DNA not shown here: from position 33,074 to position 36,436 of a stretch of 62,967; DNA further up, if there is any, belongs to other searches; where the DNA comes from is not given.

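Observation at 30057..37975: FdhA-like / NuoE / NuoF-GltD trio directly upstream of metV-metF: candidate uncharacterised NAD(P)H/ferredoxin-linked electron-input module for methylene-THF reductase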

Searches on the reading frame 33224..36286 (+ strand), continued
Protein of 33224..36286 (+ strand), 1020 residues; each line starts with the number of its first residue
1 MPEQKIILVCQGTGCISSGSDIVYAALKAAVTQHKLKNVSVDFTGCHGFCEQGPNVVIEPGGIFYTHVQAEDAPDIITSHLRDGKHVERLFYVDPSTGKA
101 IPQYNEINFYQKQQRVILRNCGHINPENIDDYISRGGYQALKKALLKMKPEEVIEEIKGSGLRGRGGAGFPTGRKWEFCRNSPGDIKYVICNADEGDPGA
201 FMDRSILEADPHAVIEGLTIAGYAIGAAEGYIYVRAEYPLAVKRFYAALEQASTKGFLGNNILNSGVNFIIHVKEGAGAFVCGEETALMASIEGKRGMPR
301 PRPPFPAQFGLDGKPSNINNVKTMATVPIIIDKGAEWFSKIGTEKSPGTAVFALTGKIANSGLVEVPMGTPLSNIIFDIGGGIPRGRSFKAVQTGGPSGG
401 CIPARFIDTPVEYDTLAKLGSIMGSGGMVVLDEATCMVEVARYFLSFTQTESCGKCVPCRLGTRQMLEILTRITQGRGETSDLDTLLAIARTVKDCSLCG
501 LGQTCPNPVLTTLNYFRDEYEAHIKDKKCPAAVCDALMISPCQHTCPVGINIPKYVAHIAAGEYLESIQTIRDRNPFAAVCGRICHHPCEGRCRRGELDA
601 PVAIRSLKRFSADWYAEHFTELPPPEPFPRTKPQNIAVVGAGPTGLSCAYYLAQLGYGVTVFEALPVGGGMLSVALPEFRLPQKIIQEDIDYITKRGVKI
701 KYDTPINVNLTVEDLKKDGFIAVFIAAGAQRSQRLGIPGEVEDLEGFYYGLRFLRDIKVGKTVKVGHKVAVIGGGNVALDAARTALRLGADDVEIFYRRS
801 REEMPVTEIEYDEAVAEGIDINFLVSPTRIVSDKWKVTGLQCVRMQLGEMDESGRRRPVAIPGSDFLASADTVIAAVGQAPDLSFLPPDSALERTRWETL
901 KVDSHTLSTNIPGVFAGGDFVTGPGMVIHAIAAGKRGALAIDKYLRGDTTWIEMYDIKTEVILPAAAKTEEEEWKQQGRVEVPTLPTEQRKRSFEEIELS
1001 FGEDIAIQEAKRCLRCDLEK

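Call 73: search_protein_families(library=pfam, proteins=[L130:3166-7074:+, L129:4739-6868:+, L129:3426-4715:+, L096:5123-6760:+, L096:4224-5057:+, L096:3076-4227:+, L128:1-1341:+, L091:5004-6626:+, L089:5353-5802:+], max_evalue=0.00001)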
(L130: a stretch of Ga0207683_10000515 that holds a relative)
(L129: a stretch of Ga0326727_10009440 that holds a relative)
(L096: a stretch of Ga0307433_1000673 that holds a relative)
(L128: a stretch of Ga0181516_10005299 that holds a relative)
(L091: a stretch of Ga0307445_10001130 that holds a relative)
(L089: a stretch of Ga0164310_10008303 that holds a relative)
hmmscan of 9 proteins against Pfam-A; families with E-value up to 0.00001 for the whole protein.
L130:3166-7074:+ (1302 aa): 1 family
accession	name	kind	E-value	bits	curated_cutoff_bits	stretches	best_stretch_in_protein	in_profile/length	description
PF00128.31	Alpha-amylase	-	1.7e-07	31.3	22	1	367-720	32-358/446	Alpha amylase, catalytic domain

L129:4739-6868:+ (709 aa): 4 families
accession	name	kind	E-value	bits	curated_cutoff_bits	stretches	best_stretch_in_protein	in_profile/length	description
PF01433.26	Peptidase_M1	-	8.9e-14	52.1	27.7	1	344-490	66-218/218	Peptidase family M1 domain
PF07719.23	TPR_2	-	2e-07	31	27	0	588-613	6-31/34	Tetratricopeptide repeat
PF13181.12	TPR_8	-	3.3e-06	27.3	25.7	0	619-645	3-29/34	Tetratricopeptide repeat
PF13432.12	TPR_16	-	6.5e-06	26.9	32.7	0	589-646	3-60/65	Tetratricopeptide repeat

L129:3426-4715:+ (429 aa): 1 family
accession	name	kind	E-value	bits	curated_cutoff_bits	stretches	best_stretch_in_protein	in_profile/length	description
PF02684.21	LpxB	-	1.1e-85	288.2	22.6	1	28-381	1-350/374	Lipid-A-disaccharide synthetase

L096:5123-6760:+ (545 aa): 2 families
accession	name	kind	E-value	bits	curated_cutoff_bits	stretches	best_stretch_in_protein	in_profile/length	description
PF01676.23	Metalloenzyme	-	1.5e-70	238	24.3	1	17-531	2-251/252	Metalloenzyme superfamily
PF06415.18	iPGM_N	-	6.2e-63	212.6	27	1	95-318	1-216/217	BPG-independent PGAM N-terminus (iPGM_N)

L096:4224-5057:+ (277 aa): 0 families

L096:3076-4227:+ (383 aa): 1 family
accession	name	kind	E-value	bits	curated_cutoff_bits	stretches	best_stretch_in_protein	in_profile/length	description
PF13378.12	MR_MLE_C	-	1.2e-31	110.6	29.4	1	150-366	4-218/219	Enolase C-terminal domain-like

L128:1-1341:+ (446 aa): 0 families

L091:5004-6626:+ (540 aa): 1 family
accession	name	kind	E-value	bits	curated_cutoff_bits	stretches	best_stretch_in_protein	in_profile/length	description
PF00496.27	SBP_bac_5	-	3.5e-67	227.6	32.4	1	91-453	3-359/368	Bacterial extracellular solute-binding proteins, family 5 Middle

L089:5353-5802:+ (149 aa): 1 family
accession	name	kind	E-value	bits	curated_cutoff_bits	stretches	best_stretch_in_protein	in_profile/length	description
PF00072.30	Response_reg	-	8.1e-26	90.8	30.2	1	29-145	1-110/111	Response regulator receiver domain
